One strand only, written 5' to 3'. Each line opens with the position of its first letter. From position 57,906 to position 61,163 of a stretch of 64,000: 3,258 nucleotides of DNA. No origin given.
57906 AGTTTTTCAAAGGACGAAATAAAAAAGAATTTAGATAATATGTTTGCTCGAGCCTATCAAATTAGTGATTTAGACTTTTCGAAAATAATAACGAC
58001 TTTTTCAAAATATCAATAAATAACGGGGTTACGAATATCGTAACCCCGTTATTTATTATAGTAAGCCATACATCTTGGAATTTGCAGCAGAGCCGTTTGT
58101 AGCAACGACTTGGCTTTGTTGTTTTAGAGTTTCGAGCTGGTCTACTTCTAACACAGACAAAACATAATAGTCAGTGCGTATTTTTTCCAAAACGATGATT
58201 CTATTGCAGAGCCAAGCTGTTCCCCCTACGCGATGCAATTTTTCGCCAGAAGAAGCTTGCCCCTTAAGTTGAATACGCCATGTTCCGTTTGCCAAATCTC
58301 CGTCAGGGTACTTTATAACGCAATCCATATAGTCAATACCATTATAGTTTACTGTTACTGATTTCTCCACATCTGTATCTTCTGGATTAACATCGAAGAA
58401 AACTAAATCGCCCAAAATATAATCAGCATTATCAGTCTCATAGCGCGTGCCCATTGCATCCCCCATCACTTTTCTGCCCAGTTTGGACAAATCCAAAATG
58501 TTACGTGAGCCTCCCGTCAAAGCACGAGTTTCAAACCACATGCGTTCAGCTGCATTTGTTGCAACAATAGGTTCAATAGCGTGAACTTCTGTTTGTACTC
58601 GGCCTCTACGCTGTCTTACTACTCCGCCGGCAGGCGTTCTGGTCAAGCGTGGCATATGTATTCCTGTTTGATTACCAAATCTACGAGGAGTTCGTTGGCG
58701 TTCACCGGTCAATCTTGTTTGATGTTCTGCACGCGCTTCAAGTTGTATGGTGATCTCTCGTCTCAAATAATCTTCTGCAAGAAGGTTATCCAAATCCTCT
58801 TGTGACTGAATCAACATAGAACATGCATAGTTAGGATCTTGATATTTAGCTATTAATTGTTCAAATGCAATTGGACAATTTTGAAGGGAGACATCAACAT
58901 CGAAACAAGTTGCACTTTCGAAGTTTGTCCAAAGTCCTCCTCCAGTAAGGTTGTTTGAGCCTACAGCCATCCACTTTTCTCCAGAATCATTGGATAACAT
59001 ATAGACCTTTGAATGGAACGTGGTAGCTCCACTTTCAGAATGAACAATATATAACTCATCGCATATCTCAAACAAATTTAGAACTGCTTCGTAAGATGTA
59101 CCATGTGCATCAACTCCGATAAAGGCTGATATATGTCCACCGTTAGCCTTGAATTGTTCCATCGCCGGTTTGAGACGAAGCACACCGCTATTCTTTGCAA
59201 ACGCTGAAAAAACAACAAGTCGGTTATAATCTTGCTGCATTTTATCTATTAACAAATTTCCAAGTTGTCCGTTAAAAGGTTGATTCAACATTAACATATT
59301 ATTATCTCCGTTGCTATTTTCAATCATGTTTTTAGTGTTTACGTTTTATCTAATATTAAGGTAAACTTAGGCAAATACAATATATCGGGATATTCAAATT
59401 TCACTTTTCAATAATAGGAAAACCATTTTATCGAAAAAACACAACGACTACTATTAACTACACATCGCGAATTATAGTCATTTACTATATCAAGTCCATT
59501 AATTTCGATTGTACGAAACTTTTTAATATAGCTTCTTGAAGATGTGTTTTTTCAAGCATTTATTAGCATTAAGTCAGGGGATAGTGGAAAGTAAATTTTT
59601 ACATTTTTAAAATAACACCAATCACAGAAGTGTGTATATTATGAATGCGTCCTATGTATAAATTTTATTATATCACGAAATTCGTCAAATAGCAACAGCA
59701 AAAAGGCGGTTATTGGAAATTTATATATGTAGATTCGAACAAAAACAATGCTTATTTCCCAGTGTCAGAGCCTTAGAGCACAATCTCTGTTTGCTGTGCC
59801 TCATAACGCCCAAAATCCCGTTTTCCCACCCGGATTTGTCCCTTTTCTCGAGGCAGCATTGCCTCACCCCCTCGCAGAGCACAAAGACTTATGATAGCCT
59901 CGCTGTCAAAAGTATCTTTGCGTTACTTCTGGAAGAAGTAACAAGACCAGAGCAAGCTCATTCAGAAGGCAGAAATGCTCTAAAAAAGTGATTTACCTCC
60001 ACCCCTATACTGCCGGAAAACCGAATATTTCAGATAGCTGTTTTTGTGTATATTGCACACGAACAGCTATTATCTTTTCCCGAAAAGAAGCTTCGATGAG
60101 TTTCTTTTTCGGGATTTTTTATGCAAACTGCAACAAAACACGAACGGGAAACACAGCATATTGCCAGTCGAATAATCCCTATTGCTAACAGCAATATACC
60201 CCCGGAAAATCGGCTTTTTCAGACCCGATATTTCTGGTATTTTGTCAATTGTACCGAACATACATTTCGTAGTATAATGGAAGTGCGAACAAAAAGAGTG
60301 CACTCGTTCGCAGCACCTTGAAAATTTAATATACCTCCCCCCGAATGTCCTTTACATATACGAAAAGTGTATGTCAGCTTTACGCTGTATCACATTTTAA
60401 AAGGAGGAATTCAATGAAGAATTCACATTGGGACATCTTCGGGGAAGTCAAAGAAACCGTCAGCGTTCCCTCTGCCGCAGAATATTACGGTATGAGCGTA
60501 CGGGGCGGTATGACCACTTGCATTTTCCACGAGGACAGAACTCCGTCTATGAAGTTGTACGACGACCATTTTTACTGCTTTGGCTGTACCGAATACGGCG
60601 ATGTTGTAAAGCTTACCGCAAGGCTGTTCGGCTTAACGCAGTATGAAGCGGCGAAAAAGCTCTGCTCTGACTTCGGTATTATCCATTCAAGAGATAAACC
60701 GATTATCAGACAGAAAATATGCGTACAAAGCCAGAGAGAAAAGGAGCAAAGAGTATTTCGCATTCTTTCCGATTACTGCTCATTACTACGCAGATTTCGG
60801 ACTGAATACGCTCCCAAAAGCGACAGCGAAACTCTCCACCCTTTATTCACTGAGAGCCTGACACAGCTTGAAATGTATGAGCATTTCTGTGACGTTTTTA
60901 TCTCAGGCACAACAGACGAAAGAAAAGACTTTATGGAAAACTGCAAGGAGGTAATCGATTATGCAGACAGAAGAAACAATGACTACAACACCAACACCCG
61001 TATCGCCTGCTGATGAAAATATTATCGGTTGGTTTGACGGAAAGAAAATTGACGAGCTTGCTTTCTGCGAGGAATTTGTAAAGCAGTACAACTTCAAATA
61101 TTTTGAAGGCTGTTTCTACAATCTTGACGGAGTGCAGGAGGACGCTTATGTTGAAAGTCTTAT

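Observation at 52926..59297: Compact convergent island: HTH-fused PglX-like m6A methyltransferase + second Eco57I-family methyltransferase + single-HKD PLD nuclease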

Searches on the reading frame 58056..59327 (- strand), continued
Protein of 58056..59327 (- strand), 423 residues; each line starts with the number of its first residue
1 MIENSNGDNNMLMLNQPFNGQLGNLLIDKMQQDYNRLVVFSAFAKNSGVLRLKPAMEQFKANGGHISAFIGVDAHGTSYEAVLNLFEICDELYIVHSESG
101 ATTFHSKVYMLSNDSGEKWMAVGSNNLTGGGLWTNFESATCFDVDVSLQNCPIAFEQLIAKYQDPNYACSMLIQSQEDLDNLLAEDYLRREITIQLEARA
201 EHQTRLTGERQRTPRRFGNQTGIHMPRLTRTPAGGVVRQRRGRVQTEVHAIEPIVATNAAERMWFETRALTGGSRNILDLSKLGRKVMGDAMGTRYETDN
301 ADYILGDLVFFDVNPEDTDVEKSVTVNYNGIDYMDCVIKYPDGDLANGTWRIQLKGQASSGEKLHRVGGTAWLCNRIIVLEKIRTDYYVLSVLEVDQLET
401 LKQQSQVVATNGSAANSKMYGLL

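Call 33: find_encoding_contigs(protein=P0004, flank=10000, max_places=5)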
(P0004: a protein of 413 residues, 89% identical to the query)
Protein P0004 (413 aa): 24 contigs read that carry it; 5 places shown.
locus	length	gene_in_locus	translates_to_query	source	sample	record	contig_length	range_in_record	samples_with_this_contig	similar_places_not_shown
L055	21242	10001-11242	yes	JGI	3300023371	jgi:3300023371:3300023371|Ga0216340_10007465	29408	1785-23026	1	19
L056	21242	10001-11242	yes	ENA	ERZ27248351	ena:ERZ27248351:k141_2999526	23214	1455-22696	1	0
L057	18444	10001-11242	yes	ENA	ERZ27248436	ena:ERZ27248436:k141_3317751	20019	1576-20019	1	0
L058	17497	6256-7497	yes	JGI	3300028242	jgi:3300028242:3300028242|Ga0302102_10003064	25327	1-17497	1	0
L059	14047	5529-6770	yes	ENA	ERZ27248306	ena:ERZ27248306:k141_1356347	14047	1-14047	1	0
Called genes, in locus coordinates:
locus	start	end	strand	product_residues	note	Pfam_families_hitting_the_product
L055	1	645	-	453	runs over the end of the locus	-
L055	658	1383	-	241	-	PF00211:Guanylate_cyc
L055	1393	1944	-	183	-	PF18967:PycTM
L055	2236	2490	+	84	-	PF12728:HTH_17 (weak)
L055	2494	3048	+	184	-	PF12728:HTH_17 (weak)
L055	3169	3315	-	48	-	-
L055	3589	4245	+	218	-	-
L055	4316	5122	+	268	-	-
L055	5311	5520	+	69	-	PF01381:HTH_3 (weak), PF13443:HTH_26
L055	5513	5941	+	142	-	-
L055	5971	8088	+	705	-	PF03235:GmrSD_N, PF07510:GmrSD_C, PF14267:DUF4357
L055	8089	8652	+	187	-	PF01396:Zn_ribbon_Top1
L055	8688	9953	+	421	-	-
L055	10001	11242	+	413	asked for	-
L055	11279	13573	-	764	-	PF02384:N6_Mtase (weak), PF07669:Eco57I (weak)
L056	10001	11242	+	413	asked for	-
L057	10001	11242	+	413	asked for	-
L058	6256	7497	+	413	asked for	-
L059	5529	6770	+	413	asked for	-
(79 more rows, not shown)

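Call 38: get_annotated_region(hit=H1, flank=5000)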
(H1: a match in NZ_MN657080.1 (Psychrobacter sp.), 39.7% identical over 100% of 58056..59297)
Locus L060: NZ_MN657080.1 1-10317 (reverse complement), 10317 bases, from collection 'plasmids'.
description: Psychrobacter sp. strain ANT_H3 plasmid pA3H10, complete sequence
organism: Psychrobacter sp. (NCBI taxid 56811)
taxonomy: Bacteria; Pseudomonadota; Gammaproteobacteria; Moraxellales; Moraxellaceae; Psychrobacter; Psychrobacter sp.
host: -; source: -; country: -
typing (MOB-suite, as given by PLSDB): non-mobilizable
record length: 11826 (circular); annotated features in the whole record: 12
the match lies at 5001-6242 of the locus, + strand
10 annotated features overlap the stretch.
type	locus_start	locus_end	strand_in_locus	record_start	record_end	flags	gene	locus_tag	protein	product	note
CDS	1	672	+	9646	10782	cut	-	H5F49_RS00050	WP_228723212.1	relaxase/mobilization nuclease domain-containing protein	-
CDS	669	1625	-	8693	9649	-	-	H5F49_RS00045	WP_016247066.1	DNA-binding protein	-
CDS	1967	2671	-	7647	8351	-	-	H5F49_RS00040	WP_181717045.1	hypothetical protein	-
CDS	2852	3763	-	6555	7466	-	-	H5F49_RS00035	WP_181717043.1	mechanosensitive ion channel family protein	-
CDS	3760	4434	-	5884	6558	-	-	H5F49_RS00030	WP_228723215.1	HdeD family acid-resistance protein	-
CDS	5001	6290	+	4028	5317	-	-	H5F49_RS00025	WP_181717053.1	phospholipase D family protein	-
CDS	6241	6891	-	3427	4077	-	-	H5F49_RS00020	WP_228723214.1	hypothetical protein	-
CDS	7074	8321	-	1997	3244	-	-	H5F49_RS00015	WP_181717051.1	type II toxin-antitoxin system RelB/DinJ family antitoxin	GO:0006355 - regulation of DNA-templated transcription [Evidence IEA]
CDS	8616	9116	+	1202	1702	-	-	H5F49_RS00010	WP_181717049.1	hypothetical protein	-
CDS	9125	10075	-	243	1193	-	repM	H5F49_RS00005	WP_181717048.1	replication initiation protein RepM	GO:0006270 - DNA replication initiation [Evidence IEA]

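Call 39: get_annotated_region(hit=H2, flank=7000)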
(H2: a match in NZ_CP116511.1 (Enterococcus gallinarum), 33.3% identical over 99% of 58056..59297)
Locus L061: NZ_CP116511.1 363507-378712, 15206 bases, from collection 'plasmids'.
description: Enterococcus gallinarum strain K205-4a plasmid pK205-4a-A, complete sequence
organism: Enterococcus gallinarum (NCBI taxid 1353)
taxonomy: Bacteria; Bacillota; Bacilli; Lactobacillales; Enterococcaceae; Enterococcus; Enterococcus gallinarum
host: -; source: Bos taurus,whole organism,fecal sample; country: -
typing (MOB-suite, as given by PLSDB): non-mobilizable
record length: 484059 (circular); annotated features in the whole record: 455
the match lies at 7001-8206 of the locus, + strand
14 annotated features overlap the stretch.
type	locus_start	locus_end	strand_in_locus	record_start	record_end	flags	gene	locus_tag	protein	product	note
CDS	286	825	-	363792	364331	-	-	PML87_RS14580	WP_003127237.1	flavodoxin domain-containing protein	-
CDS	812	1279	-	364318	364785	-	-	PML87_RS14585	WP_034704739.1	MarR family transcriptional regulator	-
CDS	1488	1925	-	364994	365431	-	-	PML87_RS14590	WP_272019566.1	hypothetical protein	-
CDS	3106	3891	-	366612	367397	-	-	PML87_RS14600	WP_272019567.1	hypothetical protein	-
CDS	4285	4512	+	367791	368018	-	-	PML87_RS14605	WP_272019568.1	hypothetical protein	-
CDS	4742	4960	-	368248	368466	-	-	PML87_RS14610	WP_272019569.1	hypothetical protein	-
CDS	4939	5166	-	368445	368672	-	-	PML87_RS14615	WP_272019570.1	hypothetical protein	-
CDS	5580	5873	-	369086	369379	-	-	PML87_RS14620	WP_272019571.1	hypothetical protein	-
CDS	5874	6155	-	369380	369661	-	-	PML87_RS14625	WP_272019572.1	hypothetical protein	-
CDS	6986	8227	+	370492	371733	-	-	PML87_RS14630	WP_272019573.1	phospholipase D family protein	-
CDS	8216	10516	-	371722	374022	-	-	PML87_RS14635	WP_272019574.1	hypothetical protein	-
CDS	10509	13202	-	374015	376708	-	-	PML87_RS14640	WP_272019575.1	N-6 DNA methylase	GO:0006306 - DNA methylation [Evidence IEA]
CDS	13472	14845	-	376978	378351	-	rlmD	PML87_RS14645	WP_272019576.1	23S rRNA (uracil(1939)-C(5))-methyltransferase RlmD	-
CDS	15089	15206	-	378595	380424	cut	typA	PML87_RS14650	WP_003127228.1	translational GTPase TypA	GO:0006950 - response to stress [Evidence IEA]; GO:0006412 - translation [Evidence IEA]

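Call 40: get_annotated_region(hit=H3, flank=6000)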
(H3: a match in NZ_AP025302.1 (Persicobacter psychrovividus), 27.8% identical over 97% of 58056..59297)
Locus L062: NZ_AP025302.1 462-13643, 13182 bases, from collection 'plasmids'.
description: Persicobacter psychrovividus strain NBRC 101262 plasmid pPP10, complete sequence
organism: Persicobacter psychrovividus (NCBI taxid 387638)
taxonomy: Bacteria; Bacteroidota; Cytophagia; Cytophagales; Persicobacteraceae; Persicobacter; Persicobacter psychrovividus
host: -; source: -; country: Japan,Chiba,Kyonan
typing (MOB-suite, as given by PLSDB): non-mobilizable
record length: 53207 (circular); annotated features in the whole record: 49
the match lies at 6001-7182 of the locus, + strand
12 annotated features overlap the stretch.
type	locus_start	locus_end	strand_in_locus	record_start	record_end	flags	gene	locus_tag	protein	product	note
CDS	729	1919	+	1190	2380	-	-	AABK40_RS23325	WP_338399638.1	hypothetical protein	-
CDS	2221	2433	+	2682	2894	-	-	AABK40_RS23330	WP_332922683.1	hypothetical protein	-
CDS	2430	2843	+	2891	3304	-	-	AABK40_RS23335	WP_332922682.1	Fic family protein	-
CDS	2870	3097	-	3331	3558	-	-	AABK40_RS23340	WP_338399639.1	DUF4248 domain-containing protein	-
CDS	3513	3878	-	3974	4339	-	-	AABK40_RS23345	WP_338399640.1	HIT family protein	-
CDS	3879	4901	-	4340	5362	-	-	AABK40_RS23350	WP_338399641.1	hypothetical protein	-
CDS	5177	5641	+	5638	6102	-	-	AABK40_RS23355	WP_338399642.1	hypothetical protein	-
CDS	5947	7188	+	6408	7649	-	-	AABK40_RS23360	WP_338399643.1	phospholipase D family protein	-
CDS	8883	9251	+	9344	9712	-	-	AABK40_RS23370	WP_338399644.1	hypothetical protein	-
CDS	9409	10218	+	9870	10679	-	-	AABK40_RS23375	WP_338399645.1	hypothetical protein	-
CDS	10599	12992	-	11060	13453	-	-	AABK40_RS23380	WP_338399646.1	N-6 DNA methylase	GO:0006306 - DNA methylation [Evidence IEA]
CDS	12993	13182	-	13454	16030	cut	-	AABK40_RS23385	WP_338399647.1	hypothetical protein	-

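Call 43: search_solved_structures(query=A1, max_evalue=10, show_alignments=3)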
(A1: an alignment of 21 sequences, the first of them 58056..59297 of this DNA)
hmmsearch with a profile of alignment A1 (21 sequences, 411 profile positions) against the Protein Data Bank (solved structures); distinct sequences matched with E-value up to 10: 1.
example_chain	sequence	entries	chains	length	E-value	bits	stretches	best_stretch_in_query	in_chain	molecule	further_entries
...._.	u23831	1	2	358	6.2e-07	31.5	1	26-163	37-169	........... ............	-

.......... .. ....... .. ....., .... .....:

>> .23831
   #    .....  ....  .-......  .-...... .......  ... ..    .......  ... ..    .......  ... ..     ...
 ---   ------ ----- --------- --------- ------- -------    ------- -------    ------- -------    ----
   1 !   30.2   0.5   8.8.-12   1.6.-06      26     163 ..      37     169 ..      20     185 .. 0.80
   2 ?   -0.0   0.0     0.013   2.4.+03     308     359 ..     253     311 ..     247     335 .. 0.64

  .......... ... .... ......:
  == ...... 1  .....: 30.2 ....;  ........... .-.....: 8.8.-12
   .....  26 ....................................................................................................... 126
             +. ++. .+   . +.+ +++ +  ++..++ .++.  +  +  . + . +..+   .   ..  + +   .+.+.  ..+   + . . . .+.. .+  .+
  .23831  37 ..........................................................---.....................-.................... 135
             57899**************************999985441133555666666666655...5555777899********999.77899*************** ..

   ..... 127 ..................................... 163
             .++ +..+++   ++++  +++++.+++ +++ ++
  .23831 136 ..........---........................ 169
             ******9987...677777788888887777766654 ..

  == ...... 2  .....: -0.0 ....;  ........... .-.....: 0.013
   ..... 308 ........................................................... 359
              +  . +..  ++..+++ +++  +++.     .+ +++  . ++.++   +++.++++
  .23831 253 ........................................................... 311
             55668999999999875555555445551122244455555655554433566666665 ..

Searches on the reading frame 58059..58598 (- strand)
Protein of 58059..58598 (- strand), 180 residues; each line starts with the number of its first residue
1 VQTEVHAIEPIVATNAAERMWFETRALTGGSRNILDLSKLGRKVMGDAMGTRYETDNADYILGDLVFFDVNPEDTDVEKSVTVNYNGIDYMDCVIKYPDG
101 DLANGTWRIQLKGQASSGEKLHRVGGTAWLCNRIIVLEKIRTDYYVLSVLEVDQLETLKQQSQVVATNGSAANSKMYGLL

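Call 51: predict_structure(alignment_id=A2)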
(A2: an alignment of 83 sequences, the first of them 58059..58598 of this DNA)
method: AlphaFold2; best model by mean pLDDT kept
length: 180 residues; sequences in the alignment: 83
mean_pLDDT: 94.2   pTM: 0.89
mean pLDDT of the five models: 94.2, 94.2, 94.1, 93.0, 87.0
residues with pLDDT >= 90: 154; 70-90: 20; 50-70: 5; < 50: 1
segments of 3 or more residues with pLDDT < 50: none
pLDDT, mean of each block of 10 residues (from residue 1): 83 96 84 90 97 97 97 96 98 95 88 97 94 97 98 98 95 94
secondary structure, 60 per line:
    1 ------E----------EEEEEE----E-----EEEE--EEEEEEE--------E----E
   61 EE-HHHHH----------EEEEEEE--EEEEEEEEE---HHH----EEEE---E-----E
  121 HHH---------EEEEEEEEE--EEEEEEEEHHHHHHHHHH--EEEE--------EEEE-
elements in order: E18-23 E34-37 E40-46 E60-62 H64-68 E79-85 E88-96 E107-110 E133-141 E144-151 H152-161 E164-167 E176-179

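Call 54: fold_search(model_id=the predicted structure, library=pdb)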
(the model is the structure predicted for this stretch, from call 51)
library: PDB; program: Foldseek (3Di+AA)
matches with E <= 10: 256; with E <= 0.001: 2
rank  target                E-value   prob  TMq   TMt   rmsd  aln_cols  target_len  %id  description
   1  3zi5_A                2.0e-04  1.00  0.45  0.48  10.5       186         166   12  Crystal STRUCTURE OF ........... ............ BFII C-TERMINAL RECOGNITION DOMAIN IN COMPLEX WITH COGNATE DNA (released 2014-01-15)
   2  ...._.                5.5e-04  1.00  0.43  0.24   7.8       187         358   12  Structure of the BfiI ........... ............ (released 2005-10-07)
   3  6c5d_B                7.1e-02  0.85  0.39  0.50   7.9       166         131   10  N-terminal domain of Helicobacter pylori LlaJI.R1 (released 2018-06-27)
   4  8oj1_A                1.4e-01  0.33  0.31  0.21  17.1       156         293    5  Crystal structure of the DNA binding domain of M. polymorpha Auxin Response Factor 2 (MpARF2) in complex with High Aff (released 2024-04-03)
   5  8oj2_A                2.5e-01  0.15  0.30  0.20  19.8       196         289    7  Crystal structure of the DNA binding domain of M. polymorpha Auxin Response Factor 2 (MpARF2) in complex with protomor (released 2024-04-17)
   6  6c5d_A                3.8e-01  0.41  0.27  0.37   5.2        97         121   12  N-terminal domain of Helicobacter pylori LlaJI.R1 (released 2018-06-27)
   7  1yel_MODEL_1_A        4.3e-01  0.63  0.25  0.40   4.5        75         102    7  Structure of the hypothetical Arabidopsis thaliana protein At1g16640.1 (released 2005-01-18)
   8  4ldy_B                4.3e-01  0.41  0.36  0.22  11.0       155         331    6  Crystal structure of the DNA binding domain of the G245A mutant of arabidopsis thaliana auxin reponse factor 1 (released 2014-02-12)
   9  2zgr                  4.3e-01  0.06  0.19  0.21  13.6       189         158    9  Crystal structure of AAL mutant L33A in C2 spacegroup (released 2009-01-20)
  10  4ldw_B                6.1e-01  0.28  0.36  0.22  14.4       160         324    7  Crystal structure of the DNA Binding Domain of arabidopsis thaliana auxin response factor 1, P21 structure (released 2014-02-12)
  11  4uer_0                6.1e-01  0.13  0.17  0.28   9.7        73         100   18  40S-eIF1-eIF1A-eIF3-eIF3j translation initiation complex from Lachancea kluyveri (released 2015-02-11)
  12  2zgq_A                6.4e-01  0.05  0.19  0.20  12.1       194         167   12  Crystal structure of AAL mutant L33A in P1 spacegroup (released 2009-01-20)
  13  4ldx_B                6.8e-01  0.38  0.38  0.22   8.1       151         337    8  Crystal structure of the DNA binding domain of arabidopsis thaliana auxin response factor 1 (ARF1) in complex with pro (released 2014-02-12)
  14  6sdg_B                7.2e-01  0.13  0.31  0.20  19.2       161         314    6  Crystal structure of the DNA binding domain of M. polymorpha Auxin Response Factor 2 (MpARF2) in complex with High Aff (released 2020-04-08)
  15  3d9w_B                7.2e-01  0.03  0.13  0.10  17.2       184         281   10  Crystal Structure Analysis of Nocardia farcinica Arylamine N-acetyltransferase (released 2008-09-02)
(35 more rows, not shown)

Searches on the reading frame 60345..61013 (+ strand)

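Call 61: search_protein_families(library=pfam, proteins=[window:60345-61013:+], max_evalue=0.001)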
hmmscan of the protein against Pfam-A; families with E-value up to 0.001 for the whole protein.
window:60345-61013:+ (222 aa): 1 family
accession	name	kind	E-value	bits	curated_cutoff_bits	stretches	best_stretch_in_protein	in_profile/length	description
PF01807.25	Zn_ribbon_DnaG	-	3e-11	43.4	24.9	1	56-115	33-94/98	CHC2 zinc finger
